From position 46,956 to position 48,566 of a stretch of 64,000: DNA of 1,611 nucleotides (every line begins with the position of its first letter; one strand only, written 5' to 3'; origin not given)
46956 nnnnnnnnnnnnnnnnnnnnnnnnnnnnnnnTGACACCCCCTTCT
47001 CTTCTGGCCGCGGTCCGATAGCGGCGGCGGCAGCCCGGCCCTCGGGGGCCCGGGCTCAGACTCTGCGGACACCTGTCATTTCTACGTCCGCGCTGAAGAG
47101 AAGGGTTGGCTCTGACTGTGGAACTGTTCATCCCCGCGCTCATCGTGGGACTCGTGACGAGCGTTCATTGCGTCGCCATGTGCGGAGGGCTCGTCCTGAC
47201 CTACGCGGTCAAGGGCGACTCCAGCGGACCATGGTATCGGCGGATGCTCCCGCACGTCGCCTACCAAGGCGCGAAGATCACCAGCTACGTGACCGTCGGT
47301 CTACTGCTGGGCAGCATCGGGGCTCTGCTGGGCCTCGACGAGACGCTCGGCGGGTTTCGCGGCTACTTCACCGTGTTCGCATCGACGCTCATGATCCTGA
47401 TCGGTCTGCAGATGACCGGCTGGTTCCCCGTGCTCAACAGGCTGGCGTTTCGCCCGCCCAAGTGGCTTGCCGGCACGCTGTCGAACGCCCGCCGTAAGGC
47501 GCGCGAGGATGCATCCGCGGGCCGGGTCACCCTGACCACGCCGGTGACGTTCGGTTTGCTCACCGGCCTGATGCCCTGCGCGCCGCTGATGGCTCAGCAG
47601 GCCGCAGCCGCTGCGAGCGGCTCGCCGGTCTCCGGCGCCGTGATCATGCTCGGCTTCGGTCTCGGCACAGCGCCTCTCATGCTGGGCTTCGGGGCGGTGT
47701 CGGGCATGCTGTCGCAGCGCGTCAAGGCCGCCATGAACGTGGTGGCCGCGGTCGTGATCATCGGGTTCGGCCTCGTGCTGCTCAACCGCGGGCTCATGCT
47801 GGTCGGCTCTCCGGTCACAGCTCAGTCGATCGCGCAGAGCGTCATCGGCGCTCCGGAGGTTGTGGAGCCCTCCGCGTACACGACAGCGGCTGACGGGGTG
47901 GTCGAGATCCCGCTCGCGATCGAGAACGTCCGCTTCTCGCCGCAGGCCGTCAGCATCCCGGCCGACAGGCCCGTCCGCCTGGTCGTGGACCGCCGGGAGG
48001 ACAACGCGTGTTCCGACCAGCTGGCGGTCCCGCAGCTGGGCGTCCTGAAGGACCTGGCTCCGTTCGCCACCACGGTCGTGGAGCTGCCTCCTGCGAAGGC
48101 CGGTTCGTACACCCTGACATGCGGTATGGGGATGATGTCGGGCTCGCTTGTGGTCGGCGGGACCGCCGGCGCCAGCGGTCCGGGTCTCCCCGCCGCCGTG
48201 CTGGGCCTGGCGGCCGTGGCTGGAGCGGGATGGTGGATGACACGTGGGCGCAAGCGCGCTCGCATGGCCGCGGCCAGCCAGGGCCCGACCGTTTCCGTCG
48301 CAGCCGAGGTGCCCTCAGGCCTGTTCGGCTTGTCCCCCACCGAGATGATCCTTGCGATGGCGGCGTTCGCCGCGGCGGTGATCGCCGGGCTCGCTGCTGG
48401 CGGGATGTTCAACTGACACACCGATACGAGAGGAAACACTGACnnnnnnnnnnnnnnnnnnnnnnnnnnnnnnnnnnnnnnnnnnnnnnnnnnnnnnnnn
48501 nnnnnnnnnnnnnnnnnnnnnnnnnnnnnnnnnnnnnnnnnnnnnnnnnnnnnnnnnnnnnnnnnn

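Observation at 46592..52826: Copper cluster with three paralogous Cys/Met cupredoxin-like domains on three different carriers upstream of copA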

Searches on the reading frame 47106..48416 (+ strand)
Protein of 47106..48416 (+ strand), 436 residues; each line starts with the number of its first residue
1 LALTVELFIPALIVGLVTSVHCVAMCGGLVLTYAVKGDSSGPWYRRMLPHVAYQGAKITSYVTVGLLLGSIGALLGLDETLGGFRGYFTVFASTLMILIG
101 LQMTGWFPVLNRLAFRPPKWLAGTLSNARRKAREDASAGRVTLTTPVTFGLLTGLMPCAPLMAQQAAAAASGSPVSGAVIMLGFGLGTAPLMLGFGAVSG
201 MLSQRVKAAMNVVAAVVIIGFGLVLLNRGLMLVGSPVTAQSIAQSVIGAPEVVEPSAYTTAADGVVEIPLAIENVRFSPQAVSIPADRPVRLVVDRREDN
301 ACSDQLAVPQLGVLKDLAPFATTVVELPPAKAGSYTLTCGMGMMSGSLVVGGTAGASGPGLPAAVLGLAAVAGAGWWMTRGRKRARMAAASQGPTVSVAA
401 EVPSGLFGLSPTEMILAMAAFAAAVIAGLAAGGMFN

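Call 3: search_protein_families(library=pfam, max_evalue=0.1, proteins=[window:47106-48416:+])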
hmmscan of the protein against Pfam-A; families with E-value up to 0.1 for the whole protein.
window:47106-48416:+ (436 aa): 2 families
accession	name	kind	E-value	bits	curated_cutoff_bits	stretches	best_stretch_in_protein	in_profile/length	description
PF13386.12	DsbD_2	-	1e-44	153.3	24.9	1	11-223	2-198/199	Cytochrome C biogenesis protein transmembrane region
PF13473.12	Cupredoxin_1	-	1.4e-14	54.4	27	1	261-350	16-104/104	Cupredoxin-like domain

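Call 4: search_protein_families(library=ncbifam, max_evalue=0.1, proteins=[window:47106-48416:+])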
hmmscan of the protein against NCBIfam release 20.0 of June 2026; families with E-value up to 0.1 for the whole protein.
window:47106-48416:+ (436 aa): 3 families
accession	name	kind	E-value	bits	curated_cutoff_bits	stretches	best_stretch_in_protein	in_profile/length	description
TIGR02866.1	CoxB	equivalog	0.011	15.3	147.7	1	278-339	116-174/202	cytochrome c oxidase subunit II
NF004876.0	PRK06234.1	subfamily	0.064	12.3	666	1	179-239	73-133/400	methionine gamma-lyase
TIGR02046.1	sdhC_b558_fam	subfamily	0.082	12.5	96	0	187-227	166-206/212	succinate dehydrogenase (or fumarate reductase) cytochrome b subunit, b558 family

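Call 11: find_homologous_proteins(query=window:47106-48416:+)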
Query window:47106-48416:+ (436 aa): 898 proteins with E <= 0.001 among 8000 candidates; the best 120 are listed.
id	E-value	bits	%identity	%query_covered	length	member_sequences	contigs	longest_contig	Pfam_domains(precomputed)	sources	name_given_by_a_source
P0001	1.3e-265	899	99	99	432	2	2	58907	PF13473.13,PF13386.13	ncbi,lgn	-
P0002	1.4e-224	764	84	99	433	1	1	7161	PF13473.13,PF13386.13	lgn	-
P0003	2.1e-191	654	74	94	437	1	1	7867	PF13473.13,PF13386.13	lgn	-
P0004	6.9e-180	617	70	99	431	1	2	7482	PF13473.13,PF13386.13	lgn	-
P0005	1.5e-161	556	68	86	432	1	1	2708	PF13473.13,PF13386.13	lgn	-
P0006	5.7e-149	515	60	99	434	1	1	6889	PF13473.13,PF13386.13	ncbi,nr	ncbi:MAG: hypothetical protein C0418_04565 [Coriobacteriaceae bacterium]|nr:hypothetical protein [Co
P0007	1.5e-145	504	59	89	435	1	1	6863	PF13473.13,PF02683.23,PF13386.13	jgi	jgi:sulfite exporter TauE/SafE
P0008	4.9e-145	502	70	79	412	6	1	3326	PF13473.13,PF02683.23,PF13386.13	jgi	jgi:sulfite exporter TauE/SafE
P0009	2.0e-144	500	62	99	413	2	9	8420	PF13473.13,PF02683.23,PF13386.13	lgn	-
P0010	1.2e-142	494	59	99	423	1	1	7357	PF13473.13,PF02683.23,PF13386.13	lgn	-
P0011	1.9e-142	493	68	79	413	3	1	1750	PF13473.13,PF02683.23,PF13386.13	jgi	jgi:sulfite exporter TauE/SafE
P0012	2.0e-142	493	56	99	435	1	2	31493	PF13473.13,PF02683.23,PF13386.13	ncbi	-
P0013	1.9e-141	490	61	99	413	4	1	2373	PF13473.13,PF02683.23,PF13386.13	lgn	-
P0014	2.0e-141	490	56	99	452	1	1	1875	PF13473.13,PF02683.23,PF13386.13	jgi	jgi:sulfite exporter TauE/SafE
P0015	2.6e-141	489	62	88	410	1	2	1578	PF13473.13,PF13386.13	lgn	-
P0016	4.7e-141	489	57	99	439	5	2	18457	PF13473.13,PF02683.23,PF13386.13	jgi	-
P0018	6.1e-141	488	58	99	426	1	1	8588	PF13473.13,PF02683.23,PF13386.13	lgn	-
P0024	8.3e-140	485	60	98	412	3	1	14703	PF13473.13,PF02683.23,PF13386.13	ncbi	ncbi:MAG: urease accessory protein UreH domain-containing protein [Coriobacteriia bacterium]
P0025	2.7e-139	483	56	99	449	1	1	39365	PF13473.13,PF02683.23,PF13386.13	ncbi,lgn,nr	ncbi:MAG: sulfite exporter TauE/SafE family protein [Coriobacteriia bacterium]|nr:sulfite exporter T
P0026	2.8e-139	483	58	97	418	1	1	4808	PF13473.13,PF02683.23,PF13386.13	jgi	jgi:sulfite exporter TauE/SafE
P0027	3.8e-139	482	57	99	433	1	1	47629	PF13473.13,PF02683.23,PF13386.13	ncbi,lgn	-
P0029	9.0e-139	481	55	99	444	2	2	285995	PF13473.13,PF02683.23,PF13386.13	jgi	-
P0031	1.2e-138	481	61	89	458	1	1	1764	PF13473.13,PF02683.23,PF13386.13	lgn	-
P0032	1.4e-138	481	67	81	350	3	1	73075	PF13473.13,PF02683.23,PF13386.13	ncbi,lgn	ncbi:MAG: sulfite exporter TauE/SafE family protein [Coriobacteriia bacterium]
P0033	2.6e-138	480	64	82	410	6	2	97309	PF13473.13,PF02683.23,PF13386.13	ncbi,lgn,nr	ncbi:MAG: sulfite exporter TauE/SafE family protein [Actinomycetota bacterium]|nr:sulfite exporter T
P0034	3.7e-138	479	59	99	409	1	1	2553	PF13473.13,PF02683.23,PF13386.13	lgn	-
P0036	1.2e-137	477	55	99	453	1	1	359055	PF13473.13,PF02683.23,PF13386.13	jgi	-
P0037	4.4e-137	476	64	86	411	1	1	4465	PF13473.13,PF02683.23,PF13386.13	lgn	-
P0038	2.7e-136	473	57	99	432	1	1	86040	PF13473.13,PF02683.23,PF13386.13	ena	-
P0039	3.1e-136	473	58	99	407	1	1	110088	PF13473.13,PF02683.23,PF13386.13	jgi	-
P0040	5.9e-136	472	58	99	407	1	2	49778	PF13473.13,PF02683.23,PF13386.13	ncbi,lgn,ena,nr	ncbi:MAG: hypothetical protein CVT66_08700 [Actinobacteria bacterium HGW-Actinobacteria-6]|nr:MAG: h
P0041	1.5e-135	471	56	99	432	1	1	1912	PF13473.13,PF02683.23,PF13386.13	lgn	-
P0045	1.4e-134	467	55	99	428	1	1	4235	PF13473.13,PF02683.23,PF13386.13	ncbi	-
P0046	2.1e-134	467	55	99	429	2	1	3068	PF13473.13,PF02683.23,PF13386.13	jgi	jgi:sulfite exporter TauE/SafE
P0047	2.2e-134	467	55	99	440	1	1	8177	PF13473.13,PF02683.23,PF13386.13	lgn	-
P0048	4.2e-134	466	56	97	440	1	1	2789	PF13473.13,PF02683.23,PF13386.13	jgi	jgi:sulfite exporter TauE/SafE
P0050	9.6e-134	465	58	97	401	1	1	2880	PF13473.13,PF02683.23,PF13386.13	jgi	jgi:sulfite exporter TauE/SafE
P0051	1.1e-133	464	55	97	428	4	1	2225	PF13473.13,PF02683.23,PF13386.13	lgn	-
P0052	3.2e-133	463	54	97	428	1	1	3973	PF13473.13,PF02683.23,PF13386.13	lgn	-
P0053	3.4e-133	463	56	99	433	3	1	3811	PF13473.13,PF02683.23,PF13386.13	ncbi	-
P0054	3.8e-133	463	54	94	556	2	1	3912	PF13473.13,PF02683.23,PF13386.13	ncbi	-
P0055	3.8e-133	463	65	80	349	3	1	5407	PF13473.13,PF02683.23,PF13386.13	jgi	jgi:sulfite exporter TauE/SafE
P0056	5.2e-133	462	66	80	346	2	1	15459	PF13473.13,PF02683.23,PF13386.13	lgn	-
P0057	5.2e-133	462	67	80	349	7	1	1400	PF13473.13,PF02683.23,PF13386.13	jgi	jgi:sulfite exporter TauE/SafE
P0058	5.4e-133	462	65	81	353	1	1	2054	PF13473.13,PF02683.23,PF13386.13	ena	-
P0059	5.5e-133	462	54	99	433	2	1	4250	PF13473.13,PF02683.23,PF13386.13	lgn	-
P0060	6.7e-133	462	55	99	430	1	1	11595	PF13473.13,PF02683.23,PF13386.13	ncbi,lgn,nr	ncbi:MAG: sulfite exporter TauE/SafE family protein [Coriobacteriia bacterium]|nr:sulfite exporter T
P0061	7.6e-133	462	53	99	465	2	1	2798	PF13473.13,PF02683.23,PF13386.13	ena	-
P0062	1.3e-132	461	53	100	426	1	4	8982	PF13473.13,PF02683.23,PF13386.13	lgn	-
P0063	1.8e-132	460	56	99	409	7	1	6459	PF13473.13,PF02683.23,PF13386.13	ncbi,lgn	-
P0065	2.8e-132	460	54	99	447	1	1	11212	PF13473.13,PF02683.23,PF13386.13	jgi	jgi:uncharacterized protein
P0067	3.9e-132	459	53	100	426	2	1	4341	PF13473.13,PF02683.23,PF13386.13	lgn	-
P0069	9.1e-132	458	54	97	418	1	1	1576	PF13473.13,PF02683.23,PF13386.13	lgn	-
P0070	1.5e-131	457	52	99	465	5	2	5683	PF13473.13,PF02683.23,PF13386.13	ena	-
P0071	2.3e-131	457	53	97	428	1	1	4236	PF13473.13,PF02683.23,PF13386.13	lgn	-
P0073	2.6e-131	457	58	97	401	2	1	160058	PF13473.13,PF02683.23,PF13386.13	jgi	jgi:sulfite exporter TauE/SafE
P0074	2.8e-131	456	54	98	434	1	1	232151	PF13473.13,PF02683.23,PF13386.13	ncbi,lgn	-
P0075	2.9e-131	456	53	99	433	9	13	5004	PF13473.13,PF02683.23,PF13386.13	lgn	-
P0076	3.4e-131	456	56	99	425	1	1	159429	PF13473.13,PF02683.23,PF13386.13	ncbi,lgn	-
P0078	6.1e-131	455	56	92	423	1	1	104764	PF13473.13,PF02683.23,PF13386.13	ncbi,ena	-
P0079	1.0e-130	455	54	99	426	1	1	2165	PF13473.13,PF02683.23,PF13386.13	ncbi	-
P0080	1.3e-130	454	61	79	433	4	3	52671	PF13473.13,PF02683.23,PF13386.13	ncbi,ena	-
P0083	3.7e-130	453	51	99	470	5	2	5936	PF13473.13,PF02683.23,PF13386.13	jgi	-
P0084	4.8e-130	452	55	97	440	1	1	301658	PF13473.13,PF02683.23,PF13386.13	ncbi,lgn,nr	ncbi:MAG: sulfite exporter TauE/SafE family protein [Coriobacteriia bacterium]|nr:sulfite exporter T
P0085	5.5e-130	452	55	99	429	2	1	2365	PF13473.13,PF02683.23,PF13386.13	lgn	-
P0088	8.5e-130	452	54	99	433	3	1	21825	PF13473.13,PF02683.23,PF13386.13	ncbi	ncbi:MAG: sulfite exporter TauE/SafE family protein [Anaerosomatales bacterium]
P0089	9.2e-130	451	53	99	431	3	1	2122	PF13473.13,PF02683.23,PF13386.13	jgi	jgi:uncharacterized protein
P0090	1.1e-129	451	55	97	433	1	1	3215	PF13473.13,PF02683.23,PF13386.13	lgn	-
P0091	1.2e-129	451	53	99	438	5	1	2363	PF13473.13,PF02683.23,PF13386.13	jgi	jgi:sulfite exporter TauE/SafE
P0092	1.3e-129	451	54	99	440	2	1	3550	PF13473.13,PF02683.23,PF13386.13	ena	-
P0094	1.9e-129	450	53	99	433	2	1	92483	PF13473.13,PF02683.23,PF13386.13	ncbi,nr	ncbi:MAG: sulfite exporter TauE/SafE family protein [Anaerosomatales bacterium]|nr:sulfite exporter 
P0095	2.2e-129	450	54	97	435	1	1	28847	PF13473.13,PF02683.23,PF13386.13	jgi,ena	-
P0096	2.6e-129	450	53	99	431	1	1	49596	PF13473.13,PF02683.23,PF13386.13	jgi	jgi:uncharacterized protein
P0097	3.1e-129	450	54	100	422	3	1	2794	PF13473.13,PF02683.23,PF13386.13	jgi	-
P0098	3.4e-129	450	55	99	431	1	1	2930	PF13473.13,PF02683.23,PF13386.13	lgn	-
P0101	7.5e-129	448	56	97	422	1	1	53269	PF13473.13,PF02683.23,PF13386.13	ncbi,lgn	-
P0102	8.5e-129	448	63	73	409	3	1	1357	PF13473.13,PF02683.23,PF13386.13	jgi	jgi:sulfite exporter TauE/SafE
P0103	9.3e-129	448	54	99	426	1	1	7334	PF13473.13,PF02683.23,PF13386.13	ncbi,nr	ncbi:MAG: sulfite exporter TauE/SafE family protein [Actinomycetota bacterium]|nr:sulfite exporter T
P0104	1.3e-128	448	53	99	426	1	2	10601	PF13473.13,PF02683.23,PF13386.13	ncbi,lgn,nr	ncbi:MAG: sulfite exporter TauE/SafE family protein [Actinobacteria bacterium]|nr:sulfite exporter T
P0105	1.3e-128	448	54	98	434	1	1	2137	PF13473.13,PF02683.23,PF13386.13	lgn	-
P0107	1.9e-128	447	57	89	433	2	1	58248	PF13473.13,PF02683.23,PF13386.13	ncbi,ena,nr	ncbi:MAG: sulfite exporter TauE/SafE family protein [Coriobacteriia bacterium]|nr:sulfite exporter T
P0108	2.3e-128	447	61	83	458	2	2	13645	PF13473.13,PF02683.23,PF13386.13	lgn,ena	-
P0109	2.4e-128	447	62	79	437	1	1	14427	PF13473.13,PF02683.23,PF13386.13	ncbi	-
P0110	3.2e-128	446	52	100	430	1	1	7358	PF13473.13,PF02683.23,PF13386.13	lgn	-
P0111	3.3e-128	446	54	99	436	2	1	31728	PF13473.13,PF02683.23,PF13386.13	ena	-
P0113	4.5e-128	446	52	99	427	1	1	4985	PF13473.13,PF02683.23,PF13386.13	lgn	-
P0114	4.5e-128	446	55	94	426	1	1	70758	PF13473.13,PF02683.23,PF13386.13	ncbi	-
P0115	5.0e-128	446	52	99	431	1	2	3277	PF13473.13,PF02683.23,PF13386.13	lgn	-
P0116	5.0e-128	446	54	93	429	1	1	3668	PF13473.13,PF02683.23,PF13386.13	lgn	-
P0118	5.4e-128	446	54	97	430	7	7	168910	PF13473.13,PF02683.23,PF13386.13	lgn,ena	-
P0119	7.1e-128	445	51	99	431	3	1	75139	PF13473.13,PF02683.23,PF13386.13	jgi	jgi:uncharacterized protein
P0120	7.8e-128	445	54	99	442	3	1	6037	PF13473.13,PF02683.23,PF13386.13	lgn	-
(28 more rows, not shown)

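Call 17: find_related_loci(query=window:47106-48416:+, collection=genome_contigs, flank=7000)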
Query window:47106-48416:+ (436 aa) in genome_contigs; peptide patterns used: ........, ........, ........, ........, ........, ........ (x = any residue, [..] = any of these).
600 stretches matched a pattern (row limit reached: there are more); 465 encode a relative of the query (tblastn E <= 1e-3); the best 80 are kept; 80 distinct loci.
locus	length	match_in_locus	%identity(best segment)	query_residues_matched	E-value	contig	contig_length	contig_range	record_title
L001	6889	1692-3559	60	3-434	5e-153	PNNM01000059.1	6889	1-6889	MAG: Coriobacteriaceae bacterium isolate SW.3.84 SW_1007991_6889, whole genome shotgun sequence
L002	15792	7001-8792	61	5-435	8e-150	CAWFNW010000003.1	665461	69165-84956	MAG: uncultured Actinomycetes bacterium isolate MFD05942.bin.1.20 genome assembly, contig: contig_3529, whole genome sho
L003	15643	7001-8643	67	3-355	2e-148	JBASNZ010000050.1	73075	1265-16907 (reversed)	MAG: Coriobacteriia bacterium isolate MFD12108_ilm_asm_bin9 k127_5217, whole genome shotgun sequence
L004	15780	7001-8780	58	3-435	4e-145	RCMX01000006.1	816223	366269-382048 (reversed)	MAG: Actinobacteria bacterium isolate 1MN72D_65_13 NODE_3_length_816362_cov_7_81738, whole genome shotgun sequence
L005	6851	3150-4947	62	3-388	5e-144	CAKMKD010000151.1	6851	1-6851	uncultured Coriobacteriia bacterium isolate OKU8 genome assembly, contig: MEGAHIT_co_assembly_000000023574, whole genome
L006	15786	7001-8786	56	3-436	1e-140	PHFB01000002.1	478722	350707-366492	MAG: Actinobacteria bacterium HGW-Actinobacteria-1 bjp_ig2102_scaffold_53, whole genome shotgun sequence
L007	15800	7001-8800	58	4-435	3e-140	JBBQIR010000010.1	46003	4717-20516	MAG: Coriobacteriia bacterium isolate Co_metawrap_800 Cmw_800_k141_20821276_length_46003_cov_10.9677, whole genome shotg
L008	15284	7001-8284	56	5-435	5e-139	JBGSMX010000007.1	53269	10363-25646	MAG: Coriobacteriia bacterium isolate JTS-AC241 k141_2618843, whole genome shotgun sequence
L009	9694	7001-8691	62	3-383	2e-138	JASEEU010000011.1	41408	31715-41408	MAG: Anaerosomatales bacterium isolate Yes46-06 NODE_11_length_41408_cov_16.182454, whole genome shotgun sequence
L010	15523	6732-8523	58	3-436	4e-136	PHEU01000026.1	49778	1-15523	MAG: Actinobacteria bacterium HGW-Actinobacteria-6 08E140C01_scaffold_1025, whole genome shotgun sequence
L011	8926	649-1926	53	4-436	5e-135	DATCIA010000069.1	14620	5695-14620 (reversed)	MAG TPA_asm: Coriobacteriia bacterium isolate SMAG_U7847 k141_162670, whole genome shotgun sequence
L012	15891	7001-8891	57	5-436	1e-134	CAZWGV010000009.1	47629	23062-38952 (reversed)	MAG TPA_asm: uncultured Coriobacteriaceae bacterium isolate SRP257756_co1_55 genome assembly, contig: NODE_388_length_47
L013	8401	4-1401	52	5-435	2e-134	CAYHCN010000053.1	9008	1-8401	MAG TPA_asm: uncultured Eubacteriales bacterium isolate ERP119294_co4_461 genome assembly, contig: NODE_8549_length_9008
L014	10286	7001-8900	54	5-436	3e-133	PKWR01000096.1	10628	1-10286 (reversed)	MAG: Coriobacteriia bacterium isolate palsa_660 73.20120500_P28.32_contig_13970, whole genome shotgun sequence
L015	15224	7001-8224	58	3-436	7e-133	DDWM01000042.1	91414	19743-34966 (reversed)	MAG TPA_asm: Actinobacteria bacterium UBA2286 UBA2286_contig_6737, whole genome shotgun sequence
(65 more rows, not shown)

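Call 30: find_encoding_contigs(protein=P0001, flank=10000, max_places=3)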
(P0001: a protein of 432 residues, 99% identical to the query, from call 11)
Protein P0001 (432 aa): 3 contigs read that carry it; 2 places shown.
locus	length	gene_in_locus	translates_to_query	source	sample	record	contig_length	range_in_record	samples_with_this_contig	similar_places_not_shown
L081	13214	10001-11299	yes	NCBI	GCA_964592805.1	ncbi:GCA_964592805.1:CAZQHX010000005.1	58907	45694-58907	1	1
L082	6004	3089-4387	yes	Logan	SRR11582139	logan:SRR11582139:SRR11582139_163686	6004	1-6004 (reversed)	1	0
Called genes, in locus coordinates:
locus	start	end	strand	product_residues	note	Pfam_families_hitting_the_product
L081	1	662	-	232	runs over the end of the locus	PF03591:AzlC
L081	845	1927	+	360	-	PF02421:FeoB_N (faint), PF03193:RsgA_GTPase, PF00005:ABC_tran (weak), PF01926:MMR_HSR1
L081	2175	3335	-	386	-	PF13506:Glyco_transf_21, PF00535:Glycos_transf_2, PF13641:Glyco_tranf_2_3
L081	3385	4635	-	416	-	PF05977:MFS_3, PF07690:MFS_1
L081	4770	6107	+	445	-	PF00206:Lyase_1, PF10397:ADSL_C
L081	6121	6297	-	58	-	-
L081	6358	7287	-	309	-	PF01145:Band_7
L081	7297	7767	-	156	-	PF01957:NfeD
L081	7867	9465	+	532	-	PF00111:Fer2, PF17651:Raco_middle, PF14574:RACo_C_ter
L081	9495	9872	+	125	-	-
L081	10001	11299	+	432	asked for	PF13386:DsbD_2, PF13473:Cupredoxin_1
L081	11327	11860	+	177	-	PF13473:Cupredoxin_1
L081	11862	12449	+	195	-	PF13473:Cupredoxin_1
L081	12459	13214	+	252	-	?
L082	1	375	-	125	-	?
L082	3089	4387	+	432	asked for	PF13386:DsbD_2, PF13473:Cupredoxin_1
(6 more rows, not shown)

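Call 43: predict_structure(alignment_id=A2)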
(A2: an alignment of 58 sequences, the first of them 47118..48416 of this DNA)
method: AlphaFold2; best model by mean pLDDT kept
length: 432 residues; sequences in the alignment: 58
mean_pLDDT: 82.2   pTM: 0.69
mean pLDDT of the five models: 82.2, 81.6, 79.5, 78.6, 78.0
residues with pLDDT >= 90: 143; 70-90: 213; 50-70: 63; < 50: 13
segments of 3 or more residues with pLDDT < 50: 390-395, 430-432
pLDDT, mean of each block of 10 residues (from residue 1): 87 86 69 70 88 95 92 72 87 88 86 88 87 85 89 86 90 95 92 82 84 89 86 81 77 80 95 92 94 92 92 96 93 85 81 54 70 68 59 49 70 73 66 42
secondary structure, 60 per line:
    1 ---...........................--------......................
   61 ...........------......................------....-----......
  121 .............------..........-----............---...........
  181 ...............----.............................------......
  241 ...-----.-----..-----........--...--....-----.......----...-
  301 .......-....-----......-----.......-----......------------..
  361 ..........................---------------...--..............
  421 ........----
elements in order: H4-30 H39-71 H78-99 H106-109 H115-133 H140-149 H155-166 H170-195 H200-228 H235-243 E262-269 E272-274 E277-280 E286-292 E301-304 E309-312 E318-323 E329-335 E341-346 H359-386 H407-428
